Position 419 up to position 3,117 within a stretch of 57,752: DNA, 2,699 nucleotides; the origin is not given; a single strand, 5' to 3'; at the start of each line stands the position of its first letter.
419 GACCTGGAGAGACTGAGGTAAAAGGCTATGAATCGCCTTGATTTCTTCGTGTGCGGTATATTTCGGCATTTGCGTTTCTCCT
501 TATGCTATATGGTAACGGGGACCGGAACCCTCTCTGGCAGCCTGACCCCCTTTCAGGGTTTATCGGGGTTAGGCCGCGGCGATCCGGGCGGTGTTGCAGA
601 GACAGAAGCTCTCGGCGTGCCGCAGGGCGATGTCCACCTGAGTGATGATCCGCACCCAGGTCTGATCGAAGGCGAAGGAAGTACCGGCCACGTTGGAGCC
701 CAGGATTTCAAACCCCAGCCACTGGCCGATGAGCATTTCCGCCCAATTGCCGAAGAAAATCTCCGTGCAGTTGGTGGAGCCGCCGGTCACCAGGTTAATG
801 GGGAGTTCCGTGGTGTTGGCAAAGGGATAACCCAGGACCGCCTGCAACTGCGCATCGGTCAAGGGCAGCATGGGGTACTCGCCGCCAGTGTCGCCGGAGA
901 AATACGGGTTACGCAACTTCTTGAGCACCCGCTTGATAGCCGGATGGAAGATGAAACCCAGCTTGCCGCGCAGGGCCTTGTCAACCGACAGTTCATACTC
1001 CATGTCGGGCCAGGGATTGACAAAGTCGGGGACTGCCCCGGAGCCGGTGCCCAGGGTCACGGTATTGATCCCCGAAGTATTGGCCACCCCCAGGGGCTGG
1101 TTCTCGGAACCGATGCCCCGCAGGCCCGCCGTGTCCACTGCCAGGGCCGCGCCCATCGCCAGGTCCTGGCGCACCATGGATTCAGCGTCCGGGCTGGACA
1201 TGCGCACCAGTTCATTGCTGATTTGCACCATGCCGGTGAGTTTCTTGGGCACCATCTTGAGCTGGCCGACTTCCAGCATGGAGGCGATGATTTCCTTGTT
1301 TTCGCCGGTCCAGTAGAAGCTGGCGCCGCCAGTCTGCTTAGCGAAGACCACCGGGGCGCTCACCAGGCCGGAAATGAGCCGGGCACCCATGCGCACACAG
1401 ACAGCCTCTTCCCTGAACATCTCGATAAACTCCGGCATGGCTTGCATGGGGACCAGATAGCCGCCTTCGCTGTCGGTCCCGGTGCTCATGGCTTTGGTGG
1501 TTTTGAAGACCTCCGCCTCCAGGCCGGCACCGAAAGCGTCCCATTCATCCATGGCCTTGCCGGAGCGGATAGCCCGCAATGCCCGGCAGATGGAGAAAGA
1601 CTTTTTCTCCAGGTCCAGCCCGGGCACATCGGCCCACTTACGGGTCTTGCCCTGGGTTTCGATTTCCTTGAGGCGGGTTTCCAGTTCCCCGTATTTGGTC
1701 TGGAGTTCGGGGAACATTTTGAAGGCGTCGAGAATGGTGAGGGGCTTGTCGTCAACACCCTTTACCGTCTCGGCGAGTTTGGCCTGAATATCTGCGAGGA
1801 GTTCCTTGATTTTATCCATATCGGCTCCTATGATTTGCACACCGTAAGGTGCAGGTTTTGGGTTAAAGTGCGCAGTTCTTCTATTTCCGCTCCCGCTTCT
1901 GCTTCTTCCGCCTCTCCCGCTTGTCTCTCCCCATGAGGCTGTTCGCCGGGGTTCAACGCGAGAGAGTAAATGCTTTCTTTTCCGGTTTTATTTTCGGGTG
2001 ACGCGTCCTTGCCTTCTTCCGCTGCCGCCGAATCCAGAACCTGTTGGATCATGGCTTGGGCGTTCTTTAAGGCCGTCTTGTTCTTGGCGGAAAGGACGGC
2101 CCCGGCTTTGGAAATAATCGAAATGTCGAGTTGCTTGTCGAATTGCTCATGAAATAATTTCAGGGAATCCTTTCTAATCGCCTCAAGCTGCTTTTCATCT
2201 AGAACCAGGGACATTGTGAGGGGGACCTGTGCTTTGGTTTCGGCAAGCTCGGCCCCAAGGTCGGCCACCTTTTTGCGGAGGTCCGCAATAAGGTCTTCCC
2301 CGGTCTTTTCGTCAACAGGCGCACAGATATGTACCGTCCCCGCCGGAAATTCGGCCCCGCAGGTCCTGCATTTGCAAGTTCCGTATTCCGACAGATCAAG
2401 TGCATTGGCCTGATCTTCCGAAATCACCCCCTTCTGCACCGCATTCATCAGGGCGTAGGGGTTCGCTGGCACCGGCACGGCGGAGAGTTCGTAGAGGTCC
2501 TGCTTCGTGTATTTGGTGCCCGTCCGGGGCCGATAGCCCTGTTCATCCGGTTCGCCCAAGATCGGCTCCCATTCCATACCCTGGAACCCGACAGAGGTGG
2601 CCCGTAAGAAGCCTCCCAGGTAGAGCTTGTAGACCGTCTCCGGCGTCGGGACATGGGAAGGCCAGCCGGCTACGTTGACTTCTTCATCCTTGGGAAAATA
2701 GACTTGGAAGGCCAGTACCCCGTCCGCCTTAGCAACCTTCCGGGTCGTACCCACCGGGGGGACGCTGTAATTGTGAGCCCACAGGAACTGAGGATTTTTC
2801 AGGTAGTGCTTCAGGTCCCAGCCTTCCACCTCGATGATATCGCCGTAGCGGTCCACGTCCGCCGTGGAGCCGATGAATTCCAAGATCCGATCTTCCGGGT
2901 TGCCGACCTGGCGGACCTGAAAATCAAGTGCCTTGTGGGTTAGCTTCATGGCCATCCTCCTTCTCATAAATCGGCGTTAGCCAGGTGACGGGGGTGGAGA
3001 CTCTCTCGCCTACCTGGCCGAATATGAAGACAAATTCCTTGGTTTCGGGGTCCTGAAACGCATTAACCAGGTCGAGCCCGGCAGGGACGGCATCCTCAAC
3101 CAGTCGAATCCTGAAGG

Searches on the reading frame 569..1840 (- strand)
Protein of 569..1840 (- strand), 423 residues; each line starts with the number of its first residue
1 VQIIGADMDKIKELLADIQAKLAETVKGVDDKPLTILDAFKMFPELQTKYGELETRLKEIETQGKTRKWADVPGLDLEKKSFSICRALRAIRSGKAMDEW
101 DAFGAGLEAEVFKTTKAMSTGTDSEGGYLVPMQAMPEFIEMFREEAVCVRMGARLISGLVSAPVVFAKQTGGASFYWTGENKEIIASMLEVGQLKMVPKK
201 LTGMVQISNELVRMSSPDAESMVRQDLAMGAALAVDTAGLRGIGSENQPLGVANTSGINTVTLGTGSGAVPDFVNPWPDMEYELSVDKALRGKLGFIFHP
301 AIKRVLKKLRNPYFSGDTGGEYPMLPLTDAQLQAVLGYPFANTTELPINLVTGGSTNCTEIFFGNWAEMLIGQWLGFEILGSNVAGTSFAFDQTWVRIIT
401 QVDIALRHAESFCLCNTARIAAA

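Call 74: search_protein_families(library=phrogs, proteins=[window:569-1840:-], max_evalue=0.0001)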
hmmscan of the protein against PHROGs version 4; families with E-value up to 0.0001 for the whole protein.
window:569-1840:- (423 aa): 2 families
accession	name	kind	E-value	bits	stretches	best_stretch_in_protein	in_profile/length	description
phrog_617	-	head and packaging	5.9e-50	171.8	1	110-417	325-623/626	major head protein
phrog_10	-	head and packaging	8.2e-32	112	1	6-413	260-631/752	major head protein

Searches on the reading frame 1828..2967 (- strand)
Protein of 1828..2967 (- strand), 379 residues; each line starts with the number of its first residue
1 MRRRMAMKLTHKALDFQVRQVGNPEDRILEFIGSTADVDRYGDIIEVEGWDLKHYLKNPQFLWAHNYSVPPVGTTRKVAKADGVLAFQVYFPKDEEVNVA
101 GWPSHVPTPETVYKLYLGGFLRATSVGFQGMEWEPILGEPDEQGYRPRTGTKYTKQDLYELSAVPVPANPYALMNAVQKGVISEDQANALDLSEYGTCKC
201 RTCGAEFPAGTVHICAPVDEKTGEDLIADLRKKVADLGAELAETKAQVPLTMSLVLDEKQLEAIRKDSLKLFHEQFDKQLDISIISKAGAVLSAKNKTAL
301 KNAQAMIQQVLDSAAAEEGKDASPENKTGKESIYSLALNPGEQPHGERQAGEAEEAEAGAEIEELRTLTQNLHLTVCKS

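Call 74: search_protein_families(library=phrogs, proteins=[window:1828-2967:-], max_evalue=0.0001)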
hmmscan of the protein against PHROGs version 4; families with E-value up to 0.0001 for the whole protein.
window:1828-2967:- (379 aa): 6 families
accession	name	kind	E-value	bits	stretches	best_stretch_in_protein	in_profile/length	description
phrog_617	-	head and packaging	2.8e-21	77.1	1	16-317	15-261/626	major head protein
phrog_80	-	head and packaging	1.2e-19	71.9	1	3-312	211-469/607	head maturation protease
phrog_11321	-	unknown function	1.5e-09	38.7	1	30-301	4-244/327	-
phrog_30146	-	unknown function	4.1e-05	24.5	1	25-79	18-70/79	-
phrog_3244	-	head and packaging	4.7e-05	24.2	0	107-180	109-183/326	head maturation protease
phrog_13361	-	unknown function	9.8e-05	23.3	0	25-89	18-80/132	-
